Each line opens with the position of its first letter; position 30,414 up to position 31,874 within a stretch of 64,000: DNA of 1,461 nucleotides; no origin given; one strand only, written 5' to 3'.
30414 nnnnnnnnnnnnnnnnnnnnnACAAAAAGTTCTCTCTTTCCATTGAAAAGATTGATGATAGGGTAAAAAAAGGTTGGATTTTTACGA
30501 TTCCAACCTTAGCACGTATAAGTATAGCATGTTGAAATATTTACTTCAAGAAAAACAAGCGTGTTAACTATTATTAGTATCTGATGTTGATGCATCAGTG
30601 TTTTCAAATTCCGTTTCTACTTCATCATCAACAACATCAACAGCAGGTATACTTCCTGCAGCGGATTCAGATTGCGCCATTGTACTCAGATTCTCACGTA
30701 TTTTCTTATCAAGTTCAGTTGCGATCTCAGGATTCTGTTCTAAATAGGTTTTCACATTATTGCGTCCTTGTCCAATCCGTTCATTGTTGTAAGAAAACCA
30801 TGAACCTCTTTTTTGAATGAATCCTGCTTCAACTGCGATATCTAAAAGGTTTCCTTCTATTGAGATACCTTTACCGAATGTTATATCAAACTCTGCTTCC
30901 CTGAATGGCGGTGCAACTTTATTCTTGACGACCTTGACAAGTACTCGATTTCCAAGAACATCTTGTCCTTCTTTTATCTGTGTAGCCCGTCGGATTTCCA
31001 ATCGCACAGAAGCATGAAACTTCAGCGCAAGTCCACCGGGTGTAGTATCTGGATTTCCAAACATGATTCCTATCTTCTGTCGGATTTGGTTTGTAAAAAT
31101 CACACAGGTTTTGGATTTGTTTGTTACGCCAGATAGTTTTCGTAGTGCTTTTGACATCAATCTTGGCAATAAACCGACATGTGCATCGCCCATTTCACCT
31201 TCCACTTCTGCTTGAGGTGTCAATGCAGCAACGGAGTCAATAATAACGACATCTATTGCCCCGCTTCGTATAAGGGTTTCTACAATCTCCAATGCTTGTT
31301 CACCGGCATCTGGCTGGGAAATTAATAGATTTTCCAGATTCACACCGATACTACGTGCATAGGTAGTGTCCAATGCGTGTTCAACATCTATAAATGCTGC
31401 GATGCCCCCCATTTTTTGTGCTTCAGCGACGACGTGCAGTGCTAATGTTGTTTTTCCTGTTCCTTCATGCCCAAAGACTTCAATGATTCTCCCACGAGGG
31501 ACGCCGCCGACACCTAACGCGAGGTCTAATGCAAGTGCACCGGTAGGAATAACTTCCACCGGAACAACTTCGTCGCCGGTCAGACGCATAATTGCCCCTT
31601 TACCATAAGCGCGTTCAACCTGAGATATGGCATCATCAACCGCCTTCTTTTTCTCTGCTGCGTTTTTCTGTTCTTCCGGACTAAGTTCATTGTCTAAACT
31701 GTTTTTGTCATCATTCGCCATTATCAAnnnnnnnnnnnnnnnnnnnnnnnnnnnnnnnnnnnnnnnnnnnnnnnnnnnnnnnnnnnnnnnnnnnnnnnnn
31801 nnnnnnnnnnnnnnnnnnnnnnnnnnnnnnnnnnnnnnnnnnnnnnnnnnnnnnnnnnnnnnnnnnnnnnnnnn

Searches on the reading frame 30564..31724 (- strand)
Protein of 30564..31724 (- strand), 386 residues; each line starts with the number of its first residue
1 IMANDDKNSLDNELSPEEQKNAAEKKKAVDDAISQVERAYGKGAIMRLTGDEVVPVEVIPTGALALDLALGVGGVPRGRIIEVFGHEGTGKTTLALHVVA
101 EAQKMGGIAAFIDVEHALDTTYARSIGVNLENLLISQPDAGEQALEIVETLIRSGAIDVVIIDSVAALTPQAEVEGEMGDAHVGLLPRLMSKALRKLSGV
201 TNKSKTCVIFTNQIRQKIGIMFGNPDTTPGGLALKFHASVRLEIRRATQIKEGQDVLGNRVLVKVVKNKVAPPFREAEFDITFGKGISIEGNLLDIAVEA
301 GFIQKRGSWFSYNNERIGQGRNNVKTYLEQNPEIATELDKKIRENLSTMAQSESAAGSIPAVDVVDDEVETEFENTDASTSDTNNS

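Call 20: search_protein_families(library=pfam, proteins=[window:30564-31724:-], max_evalue=0.001)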
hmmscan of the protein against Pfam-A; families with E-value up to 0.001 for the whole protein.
window:30564-31724:- (386 aa): 9 families
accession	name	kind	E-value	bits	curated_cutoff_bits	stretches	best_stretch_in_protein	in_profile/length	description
PF00154.27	RecA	-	1.1e-128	428.6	27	1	27-288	1-262/262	recA bacterial DNA recombination protein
PF21096.2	RecA_C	-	2.1e-26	92.2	27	1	291-346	1-56/57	RecA C-terminal domain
PF08423.17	Rad51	-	2.1e-09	37.4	22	1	58-248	7-213/244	Rad51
PF06745.19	ATPase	-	4.1e-09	36.6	26.6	1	59-134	1-78/231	KaiC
PF13481.12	AAA_25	-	1.6e-05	25.1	27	0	75-103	30-58/195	AAA domain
PF13479.12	AAA_24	-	4.3e-05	23.9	27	1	81-172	5-80/195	AAA domain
PF00004.35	AAA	-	5.2e-05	24.1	21.2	1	83-214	3-111/131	ATPase family associated with various cellular activities (AAA)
PF13401.12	AAA_22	-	8.9e-05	23.2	27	1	79-173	6-97/130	AAA domain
PF13191.12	AAA_16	-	0.00063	20.7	32.6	0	76-187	22-114/167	AAA ATPase domain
